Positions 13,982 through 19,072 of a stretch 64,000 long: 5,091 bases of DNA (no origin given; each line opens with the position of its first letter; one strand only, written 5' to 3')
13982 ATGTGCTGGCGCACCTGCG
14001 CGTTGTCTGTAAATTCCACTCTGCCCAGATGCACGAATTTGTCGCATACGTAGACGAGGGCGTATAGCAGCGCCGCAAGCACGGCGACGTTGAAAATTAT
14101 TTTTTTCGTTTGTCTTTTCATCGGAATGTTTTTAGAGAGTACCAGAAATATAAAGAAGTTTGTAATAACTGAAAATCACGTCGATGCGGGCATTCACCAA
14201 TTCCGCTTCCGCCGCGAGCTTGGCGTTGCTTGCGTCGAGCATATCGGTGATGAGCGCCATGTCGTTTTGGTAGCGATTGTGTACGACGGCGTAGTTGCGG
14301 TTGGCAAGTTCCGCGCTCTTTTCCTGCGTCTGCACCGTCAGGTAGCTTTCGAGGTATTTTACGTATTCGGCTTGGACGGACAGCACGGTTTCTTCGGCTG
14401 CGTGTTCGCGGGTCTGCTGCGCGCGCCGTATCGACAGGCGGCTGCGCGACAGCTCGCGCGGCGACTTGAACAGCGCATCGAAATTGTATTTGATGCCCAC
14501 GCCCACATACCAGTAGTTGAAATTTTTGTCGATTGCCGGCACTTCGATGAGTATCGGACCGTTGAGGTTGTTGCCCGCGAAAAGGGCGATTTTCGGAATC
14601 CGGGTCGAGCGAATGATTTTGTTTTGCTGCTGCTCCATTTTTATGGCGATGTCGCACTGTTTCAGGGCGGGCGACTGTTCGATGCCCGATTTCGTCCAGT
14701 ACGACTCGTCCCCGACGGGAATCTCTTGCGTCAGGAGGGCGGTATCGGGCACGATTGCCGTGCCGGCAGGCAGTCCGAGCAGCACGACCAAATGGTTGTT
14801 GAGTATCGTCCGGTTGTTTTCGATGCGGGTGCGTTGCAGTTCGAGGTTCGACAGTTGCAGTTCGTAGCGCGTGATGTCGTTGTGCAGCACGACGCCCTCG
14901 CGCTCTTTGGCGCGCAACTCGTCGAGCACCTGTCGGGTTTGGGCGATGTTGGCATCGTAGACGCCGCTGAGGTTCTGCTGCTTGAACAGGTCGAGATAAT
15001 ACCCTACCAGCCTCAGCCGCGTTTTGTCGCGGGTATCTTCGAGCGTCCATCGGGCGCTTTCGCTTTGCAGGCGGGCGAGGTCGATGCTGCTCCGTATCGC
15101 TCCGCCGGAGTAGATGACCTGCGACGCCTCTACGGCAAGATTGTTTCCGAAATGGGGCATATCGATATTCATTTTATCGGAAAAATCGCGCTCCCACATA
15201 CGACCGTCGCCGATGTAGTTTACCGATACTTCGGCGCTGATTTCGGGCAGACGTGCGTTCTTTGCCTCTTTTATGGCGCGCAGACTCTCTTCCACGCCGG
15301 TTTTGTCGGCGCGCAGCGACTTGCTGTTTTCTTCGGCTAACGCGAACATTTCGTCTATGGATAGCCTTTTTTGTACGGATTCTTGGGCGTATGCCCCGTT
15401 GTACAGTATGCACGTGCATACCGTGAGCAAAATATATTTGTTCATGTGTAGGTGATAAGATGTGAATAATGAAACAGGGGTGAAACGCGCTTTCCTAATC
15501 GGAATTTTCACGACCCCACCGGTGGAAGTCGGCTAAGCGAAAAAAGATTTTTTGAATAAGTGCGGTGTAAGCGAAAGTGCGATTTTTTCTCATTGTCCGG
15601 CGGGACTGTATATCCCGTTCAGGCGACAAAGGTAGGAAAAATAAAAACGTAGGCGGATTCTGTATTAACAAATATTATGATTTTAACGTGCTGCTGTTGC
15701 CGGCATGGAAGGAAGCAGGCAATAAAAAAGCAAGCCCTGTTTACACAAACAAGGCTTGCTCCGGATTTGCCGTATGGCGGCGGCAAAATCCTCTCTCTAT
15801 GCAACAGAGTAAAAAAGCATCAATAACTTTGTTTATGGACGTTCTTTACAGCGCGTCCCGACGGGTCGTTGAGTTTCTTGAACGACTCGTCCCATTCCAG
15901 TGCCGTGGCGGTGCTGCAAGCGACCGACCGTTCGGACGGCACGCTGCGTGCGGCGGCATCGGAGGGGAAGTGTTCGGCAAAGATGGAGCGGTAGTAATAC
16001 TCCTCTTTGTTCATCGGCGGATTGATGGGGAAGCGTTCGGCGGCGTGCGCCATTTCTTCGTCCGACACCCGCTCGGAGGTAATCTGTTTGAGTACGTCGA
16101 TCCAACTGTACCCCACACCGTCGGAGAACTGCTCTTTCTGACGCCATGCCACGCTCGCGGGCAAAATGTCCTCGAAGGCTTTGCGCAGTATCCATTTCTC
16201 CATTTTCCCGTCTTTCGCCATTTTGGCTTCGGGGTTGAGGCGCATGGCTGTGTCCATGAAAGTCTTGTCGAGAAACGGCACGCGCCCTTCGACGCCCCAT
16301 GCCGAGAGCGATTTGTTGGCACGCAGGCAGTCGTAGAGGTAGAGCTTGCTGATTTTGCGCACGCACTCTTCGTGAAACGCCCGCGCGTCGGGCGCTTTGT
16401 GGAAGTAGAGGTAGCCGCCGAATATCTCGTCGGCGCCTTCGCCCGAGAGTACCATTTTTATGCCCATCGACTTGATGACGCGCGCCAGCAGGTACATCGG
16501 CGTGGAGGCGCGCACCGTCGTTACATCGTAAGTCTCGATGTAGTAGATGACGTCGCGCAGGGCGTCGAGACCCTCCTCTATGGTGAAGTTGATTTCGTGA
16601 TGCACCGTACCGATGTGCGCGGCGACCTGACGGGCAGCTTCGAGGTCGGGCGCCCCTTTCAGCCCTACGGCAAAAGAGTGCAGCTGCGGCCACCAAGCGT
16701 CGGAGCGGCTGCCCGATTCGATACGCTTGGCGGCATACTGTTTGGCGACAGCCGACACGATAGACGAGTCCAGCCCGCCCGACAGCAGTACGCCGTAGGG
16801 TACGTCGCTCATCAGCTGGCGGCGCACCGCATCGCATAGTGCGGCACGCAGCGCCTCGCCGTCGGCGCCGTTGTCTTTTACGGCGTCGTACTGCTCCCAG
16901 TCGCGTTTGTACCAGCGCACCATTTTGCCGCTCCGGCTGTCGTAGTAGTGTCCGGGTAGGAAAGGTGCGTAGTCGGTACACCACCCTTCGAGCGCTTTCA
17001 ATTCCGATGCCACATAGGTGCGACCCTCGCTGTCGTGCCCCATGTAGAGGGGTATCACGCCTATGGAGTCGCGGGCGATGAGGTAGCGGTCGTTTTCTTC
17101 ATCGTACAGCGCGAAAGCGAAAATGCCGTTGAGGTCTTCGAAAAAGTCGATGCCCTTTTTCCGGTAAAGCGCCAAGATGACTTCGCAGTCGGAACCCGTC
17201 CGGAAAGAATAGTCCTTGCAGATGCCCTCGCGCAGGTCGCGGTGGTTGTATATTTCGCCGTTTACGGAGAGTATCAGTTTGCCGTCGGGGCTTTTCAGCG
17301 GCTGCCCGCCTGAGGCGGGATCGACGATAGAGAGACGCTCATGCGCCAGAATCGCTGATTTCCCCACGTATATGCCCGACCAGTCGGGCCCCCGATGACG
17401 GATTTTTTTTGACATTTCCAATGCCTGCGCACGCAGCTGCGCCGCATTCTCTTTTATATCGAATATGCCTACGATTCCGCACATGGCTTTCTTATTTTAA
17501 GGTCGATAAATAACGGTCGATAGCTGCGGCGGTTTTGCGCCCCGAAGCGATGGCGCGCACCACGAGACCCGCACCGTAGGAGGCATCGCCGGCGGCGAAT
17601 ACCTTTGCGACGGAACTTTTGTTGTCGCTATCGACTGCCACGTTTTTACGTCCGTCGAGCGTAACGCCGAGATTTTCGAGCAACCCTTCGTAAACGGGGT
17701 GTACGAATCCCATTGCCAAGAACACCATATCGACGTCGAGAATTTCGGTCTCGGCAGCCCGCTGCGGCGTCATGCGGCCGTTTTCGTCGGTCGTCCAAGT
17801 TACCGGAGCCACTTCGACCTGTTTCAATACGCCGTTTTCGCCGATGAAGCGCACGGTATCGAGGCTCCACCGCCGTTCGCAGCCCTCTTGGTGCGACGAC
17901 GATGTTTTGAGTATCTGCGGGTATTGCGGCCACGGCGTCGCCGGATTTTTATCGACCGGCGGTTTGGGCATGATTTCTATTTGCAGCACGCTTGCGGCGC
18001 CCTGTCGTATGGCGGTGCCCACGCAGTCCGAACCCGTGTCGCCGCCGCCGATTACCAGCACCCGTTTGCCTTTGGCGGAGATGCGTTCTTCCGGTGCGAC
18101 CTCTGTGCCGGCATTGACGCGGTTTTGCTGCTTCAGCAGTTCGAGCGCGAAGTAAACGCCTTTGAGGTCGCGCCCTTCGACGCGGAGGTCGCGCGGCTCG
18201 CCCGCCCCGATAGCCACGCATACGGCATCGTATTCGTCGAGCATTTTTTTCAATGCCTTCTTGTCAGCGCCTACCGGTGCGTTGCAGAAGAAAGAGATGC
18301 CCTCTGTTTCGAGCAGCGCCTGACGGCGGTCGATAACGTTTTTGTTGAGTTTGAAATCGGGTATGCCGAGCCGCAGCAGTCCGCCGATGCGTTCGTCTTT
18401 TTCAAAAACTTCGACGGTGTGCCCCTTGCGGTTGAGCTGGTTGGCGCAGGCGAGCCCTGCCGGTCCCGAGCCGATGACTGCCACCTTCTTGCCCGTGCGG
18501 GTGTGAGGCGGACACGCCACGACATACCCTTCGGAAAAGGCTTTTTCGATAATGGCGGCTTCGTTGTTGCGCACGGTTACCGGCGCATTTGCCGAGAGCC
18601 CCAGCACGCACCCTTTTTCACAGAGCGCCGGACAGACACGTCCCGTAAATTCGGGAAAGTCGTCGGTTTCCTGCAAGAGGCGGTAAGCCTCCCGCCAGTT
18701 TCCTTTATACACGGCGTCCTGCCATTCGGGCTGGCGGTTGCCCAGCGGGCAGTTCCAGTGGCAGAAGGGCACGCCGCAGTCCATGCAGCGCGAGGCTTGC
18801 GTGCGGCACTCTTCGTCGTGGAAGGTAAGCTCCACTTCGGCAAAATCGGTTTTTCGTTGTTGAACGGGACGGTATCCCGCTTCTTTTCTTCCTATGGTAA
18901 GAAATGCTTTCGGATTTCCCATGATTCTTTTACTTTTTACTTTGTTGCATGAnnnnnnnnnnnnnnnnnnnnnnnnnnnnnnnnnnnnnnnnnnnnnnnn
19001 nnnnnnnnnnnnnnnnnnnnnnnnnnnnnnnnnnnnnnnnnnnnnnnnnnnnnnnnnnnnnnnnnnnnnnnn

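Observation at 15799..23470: One 16-19 bp element brackets gltB as a direct repeat and recurs inverted after asnB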

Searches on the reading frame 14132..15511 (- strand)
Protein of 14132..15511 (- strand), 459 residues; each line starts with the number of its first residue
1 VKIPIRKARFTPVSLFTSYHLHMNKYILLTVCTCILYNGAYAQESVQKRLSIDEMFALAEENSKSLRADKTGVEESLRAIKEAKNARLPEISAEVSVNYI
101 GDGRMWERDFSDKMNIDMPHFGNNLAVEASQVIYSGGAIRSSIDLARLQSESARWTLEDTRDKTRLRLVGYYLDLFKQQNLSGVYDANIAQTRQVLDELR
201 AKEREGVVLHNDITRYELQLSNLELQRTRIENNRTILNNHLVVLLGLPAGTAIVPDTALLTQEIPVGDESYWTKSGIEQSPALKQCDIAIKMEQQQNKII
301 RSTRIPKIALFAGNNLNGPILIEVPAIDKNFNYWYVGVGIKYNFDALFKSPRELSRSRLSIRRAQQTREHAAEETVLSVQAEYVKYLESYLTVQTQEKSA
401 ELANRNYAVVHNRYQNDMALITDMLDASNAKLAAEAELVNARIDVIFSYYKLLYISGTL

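Call 8: search_protein_families(library=ncbifam, proteins=[window:14132-15511:-])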
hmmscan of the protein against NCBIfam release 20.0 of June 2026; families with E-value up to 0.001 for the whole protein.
window:14132-15511:- (459 aa): 3 families
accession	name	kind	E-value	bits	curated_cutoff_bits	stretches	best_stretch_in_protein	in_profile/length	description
TIGR01844.1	type_I_sec_TolC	subfamily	4.8e-19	68.7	225.15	1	58-459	11-400/414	TolC family outer membrane protein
TIGR01845.1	outer_NodT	subfamily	7.1e-12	44.9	210.05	1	53-448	60-449/460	efflux transporter outer membrane subunit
NF052390.1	efflux_OMP_AbuO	equivalog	4.4e-10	38.9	700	1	157-453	133-427/447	multidrug efflux outer membrane protein AbuO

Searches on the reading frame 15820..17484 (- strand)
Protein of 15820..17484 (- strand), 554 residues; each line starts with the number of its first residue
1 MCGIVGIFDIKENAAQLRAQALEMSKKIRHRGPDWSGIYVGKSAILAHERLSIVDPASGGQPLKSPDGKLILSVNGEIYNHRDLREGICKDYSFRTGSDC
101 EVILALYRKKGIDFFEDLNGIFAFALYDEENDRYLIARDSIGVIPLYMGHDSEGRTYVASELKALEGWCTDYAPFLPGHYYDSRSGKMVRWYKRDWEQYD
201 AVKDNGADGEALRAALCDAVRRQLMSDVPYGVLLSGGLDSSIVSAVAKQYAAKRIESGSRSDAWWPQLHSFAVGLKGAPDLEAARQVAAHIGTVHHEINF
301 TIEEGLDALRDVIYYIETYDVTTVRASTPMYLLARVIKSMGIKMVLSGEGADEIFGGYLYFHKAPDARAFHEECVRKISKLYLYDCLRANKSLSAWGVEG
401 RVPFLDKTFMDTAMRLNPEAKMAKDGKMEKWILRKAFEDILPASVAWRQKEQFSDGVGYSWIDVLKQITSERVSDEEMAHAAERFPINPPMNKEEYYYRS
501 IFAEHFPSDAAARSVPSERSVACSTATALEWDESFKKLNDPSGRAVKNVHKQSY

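Call 8: search_protein_families(library=ncbifam, proteins=[window:15820-17484:-])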
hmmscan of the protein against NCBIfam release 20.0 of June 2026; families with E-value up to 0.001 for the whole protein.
window:15820-17484:- (554 aa): 8 families
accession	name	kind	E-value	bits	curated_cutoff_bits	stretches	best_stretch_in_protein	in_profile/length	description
NF006949.0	PRK09431.1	equivalog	6.5e-278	922.8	499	1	1-554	1-554/554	asparagine synthase B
TIGR01536.1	asn_synth_AEB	equivalog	1.3e-137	459.9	267.1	2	2-371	1-384/517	asparagine synthase (glutamine-hydrolyzing)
TIGR03108.1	eps_aminotran_1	hypoth_equivalog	1.3e-69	235.5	816.9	3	1-166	1-167/628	XrtA/PEP-CTERM system amidotransferase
TIGR03104.1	trio_amidotrans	equivalog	2.4e-65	220.9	570.1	3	1-165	1-165/589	N-acetylglutaminylglutamine amidotransferase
NF033535.1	lass_lactam_cya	exception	2e-46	158.9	525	3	1-165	1-165/668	lasso peptide isopeptide bond-forming cyclase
NF033561.1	macrolact_Ik_Al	subfamily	6.6e-12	44.8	300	1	203-355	187-331/561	albusnodin/ikarugamycin family macrolactam cyclase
TIGR01134.1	purF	equivalog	7.8e-12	45.3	350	1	58-186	82-220/432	amidophosphoribosyltransferase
NF001484.0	PRK00331.1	subfamily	7.2e-09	34.6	381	1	62-171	87-204/601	isomerizing glutamine--fructose-6-phosphate transaminase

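Call 42: find_related_loci(query=window:15820-17484:-, collection=genome_contigs, flank=10000)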
Query window:15820-17484:- (554 aa) in genome_contigs; peptide patterns used: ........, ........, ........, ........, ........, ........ (x = any residue, [..] = any of these).
600 stretches matched a pattern (row limit reached: there are more); 580 encode a relative of the query (tblastn E <= 1e-3); the best 80 are kept; 80 distinct loci.
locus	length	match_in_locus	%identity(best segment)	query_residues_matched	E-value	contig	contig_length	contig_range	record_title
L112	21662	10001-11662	90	1-554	0e+0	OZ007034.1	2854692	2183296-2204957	MAG: uncultured Bacteroides sp. isolate 6737_HOM_CTRL_s7.ctg000008l_hifiasm_large MAG genome assembly, chromosome: 1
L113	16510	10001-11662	78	1-554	0e+0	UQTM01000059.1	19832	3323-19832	uncultured Odoribacter sp. isolate UMGS628 genome assembly, contig: NODE_1277_length_19832_cov_4.311220, whole genome sh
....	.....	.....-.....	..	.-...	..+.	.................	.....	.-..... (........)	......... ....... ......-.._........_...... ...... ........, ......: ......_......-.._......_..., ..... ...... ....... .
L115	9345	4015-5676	78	1-554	0e+0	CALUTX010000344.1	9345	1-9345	MAG: uncultured Parabacteroides sp. isolate BRZ_M__bin56 genome assembly, contig: BRZ_M__NODE_15140_length_9345_cov_3.67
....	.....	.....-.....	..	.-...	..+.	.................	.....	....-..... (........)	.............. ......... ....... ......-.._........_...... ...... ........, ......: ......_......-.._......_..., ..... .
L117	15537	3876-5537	78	1-554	0e+0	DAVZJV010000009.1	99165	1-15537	MAG TPA_asm: Alloprevotella sp. isolate gSpreadC_ID_89 NODE_14_length_99165_cov_29.252235, whole genome shotgun sequence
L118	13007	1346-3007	78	1-554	0e+0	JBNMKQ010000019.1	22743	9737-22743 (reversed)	MAG: Alloprevotella sp. isolate CM_BacAll1492.39 k141_279796_length_22743_cov_16.9837, whole genome shotgun sequence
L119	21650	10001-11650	78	1-550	0e+0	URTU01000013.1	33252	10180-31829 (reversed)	uncultured Alistipes sp. isolate UMGS1342 genome assembly, contig: NODE_649_length_33252_cov_4.907190, whole genome shot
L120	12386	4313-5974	77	1-554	0e+0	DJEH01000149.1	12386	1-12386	MAG TPA_asm: Prevotellaceae bacterium UBA5903 UBA5903_contig_37147, whole genome shotgun sequence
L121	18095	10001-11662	76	1-554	0e+0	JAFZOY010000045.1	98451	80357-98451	MAG: Bacteroidales bacterium isolate RGIG7965 Water_buffalos_Rumen-1__c383940, whole genome shotgun sequence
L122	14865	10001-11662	76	1-554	0e+0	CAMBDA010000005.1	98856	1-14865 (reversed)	MAG: uncultured Prevotellaceae bacterium isolate SRR17382095_bin.29_metaWRAP_v1.3_MAG genome assembly, contig: ERZ105446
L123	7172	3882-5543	76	1-554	0e+0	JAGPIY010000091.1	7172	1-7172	MAG: Bacteroidaceae bacterium isolate Gw_SlPrim_bin_52 Gw_SlPrim_18183_length_7172_cov_7.826260, whole genome shotgun se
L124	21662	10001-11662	77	1-554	0e+0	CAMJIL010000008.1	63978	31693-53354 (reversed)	MAG: uncultured Prevotellaceae bacterium isolate SRR12081297_bin.73_metaWRAP_v1.3_MAG genome assembly, contig: ERZ122897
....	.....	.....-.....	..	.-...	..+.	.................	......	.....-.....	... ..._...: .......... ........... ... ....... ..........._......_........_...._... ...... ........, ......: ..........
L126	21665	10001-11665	76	1-554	0e+0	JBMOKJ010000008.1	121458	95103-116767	MAG: Bacteroidales bacterium isolate Deming_bin.96 contig151, whole genome shotgun sequence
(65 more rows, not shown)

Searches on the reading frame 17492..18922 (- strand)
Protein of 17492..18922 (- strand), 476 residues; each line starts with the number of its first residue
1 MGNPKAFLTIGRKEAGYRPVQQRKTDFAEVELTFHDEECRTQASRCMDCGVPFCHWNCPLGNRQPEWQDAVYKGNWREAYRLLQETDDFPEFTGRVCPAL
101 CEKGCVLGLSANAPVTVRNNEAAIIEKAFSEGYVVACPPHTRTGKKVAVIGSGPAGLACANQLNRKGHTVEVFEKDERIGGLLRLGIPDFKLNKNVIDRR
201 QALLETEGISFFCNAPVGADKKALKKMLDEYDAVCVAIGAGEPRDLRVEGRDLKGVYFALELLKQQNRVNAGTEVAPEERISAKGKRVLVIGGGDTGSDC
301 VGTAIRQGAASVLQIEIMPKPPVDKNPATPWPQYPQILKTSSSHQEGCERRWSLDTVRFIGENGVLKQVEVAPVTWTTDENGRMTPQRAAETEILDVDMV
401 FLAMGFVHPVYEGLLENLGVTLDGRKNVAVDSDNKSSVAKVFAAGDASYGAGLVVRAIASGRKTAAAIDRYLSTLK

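Call 8: search_protein_families(library=ncbifam, proteins=[window:17492-18922:-])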
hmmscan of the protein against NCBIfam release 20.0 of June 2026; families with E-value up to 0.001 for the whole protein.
window:17492-18922:- (476 aa): 85 families (the best 25 are shown)
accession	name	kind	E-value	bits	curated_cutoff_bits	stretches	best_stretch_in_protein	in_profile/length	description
TIGR01317.1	GOGAT_sm_gam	subfamily_domain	1.6e-167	558.2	447.7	1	5-472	3-478/485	glutamate synthase small subunit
TIGR01318.1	gltD_gamma_fam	subfamily_domain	1.9e-96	323.5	482.95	1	7-473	3-466/467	glutamate synthase, small subunit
NF009408.0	PRK12769.1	equivalog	1.6e-89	300.8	1003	1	11-473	192-652/659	formate-dependent uric acid utilization protein AegA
NF009410.0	PRK12771.1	subfamily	1.3e-83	281.5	516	2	52-473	48-446/566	NAD(P)-binding protein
TIGR01316.1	gltA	equivalog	1.8e-76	257.7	471.75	1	19-472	1-449/449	NADPH-dependent glutamate synthase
NF009414.0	PRK12778.1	equivalog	5.5e-74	249.8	1103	1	19-473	304-750/752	bifunctional dihydroorotate dehydrogenase B NAD binding subunit/NADPH-dependent glutamate synthase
NF009451.0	PRK12809.1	equivalog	6.4e-67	226.2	1154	1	12-467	176-629/639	formate-dependent uric acid utilization protein YgfT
NF010590.0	PRK13984.1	equivalog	3.1e-65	220.5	946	1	7-474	153-608/611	putative oxidoreductase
NF009454.0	PRK12814.1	equivalog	1.1e-63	215.7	916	1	48-473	99-501/657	putative NADPH-dependent glutamate synthase small subunit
TIGR03315.1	Se_ygfK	equivalog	2e-55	187.7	835.3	1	46-468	439-835/1012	putative selenate reductase subunit YgfK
NF009413.0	PRK12775.1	equivalog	2.1e-54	184.8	1895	1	18-474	305-756/1006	putative trifunctional 2-polyprenylphenol hydroxylase/glutamate synthase subunit beta/ferritin domain-containing protein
NF009409.0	PRK12770.1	subfamily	1.3e-49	169.2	343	1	140-474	14-352/360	putative glutamate synthase subunit beta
NF009415.0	PRK12779.1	equivalog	9.2e-42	143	1519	1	57-468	213-622/944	putative bifunctional glutamate synthase subunit beta/2-polyprenylphenol hydroxylase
NF045663.1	diclust_near_Sec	equivalog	3e-38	131.5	530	1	37-253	3-211/759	pyridine nucleotide-disulfide oxidoreductase/dicluster-binding protein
NF045599.1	bili_reduct_long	exception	4.4e-17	61.6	750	1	100-318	344-536/641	bilirubin reductase, long form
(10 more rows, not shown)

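Call 56: find_related_loci(query=window:17492-18922:-, collection=metagenome_contigs, flank=10000)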
Query window:17492-18922:- (476 aa) in metagenome_contigs; peptide patterns used: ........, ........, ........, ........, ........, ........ (x = any residue, [..] = any of these).
114 stretches matched a pattern; 31 encode a relative of the query (tblastn E <= 1e-3); 31 distinct loci.
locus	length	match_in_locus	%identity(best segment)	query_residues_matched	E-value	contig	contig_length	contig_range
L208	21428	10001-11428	87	1-476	0e+0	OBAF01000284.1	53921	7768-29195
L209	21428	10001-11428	87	1-476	0e+0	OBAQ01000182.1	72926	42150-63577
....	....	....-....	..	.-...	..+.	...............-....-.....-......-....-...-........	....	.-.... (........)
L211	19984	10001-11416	87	1-472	0e+0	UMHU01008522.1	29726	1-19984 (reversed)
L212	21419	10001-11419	69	1-474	0e+0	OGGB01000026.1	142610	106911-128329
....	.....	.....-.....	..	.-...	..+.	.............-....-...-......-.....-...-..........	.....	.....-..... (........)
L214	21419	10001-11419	69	1-474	0e+0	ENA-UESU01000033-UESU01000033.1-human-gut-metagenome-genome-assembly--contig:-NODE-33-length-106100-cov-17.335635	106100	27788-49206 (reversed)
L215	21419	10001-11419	67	1-474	0e+0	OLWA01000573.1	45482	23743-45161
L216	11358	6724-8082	65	1-473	0e+0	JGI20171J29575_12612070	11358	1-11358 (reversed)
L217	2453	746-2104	64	1-473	0e+0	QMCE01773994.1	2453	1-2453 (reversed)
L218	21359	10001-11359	64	1-473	0e+0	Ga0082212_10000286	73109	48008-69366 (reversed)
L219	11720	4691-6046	63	1-472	0e+0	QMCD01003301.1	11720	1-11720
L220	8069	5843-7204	63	1-473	0e+0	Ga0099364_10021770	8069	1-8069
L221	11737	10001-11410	55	1-472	7e-178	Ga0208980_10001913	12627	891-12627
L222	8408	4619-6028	54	1-472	6e-175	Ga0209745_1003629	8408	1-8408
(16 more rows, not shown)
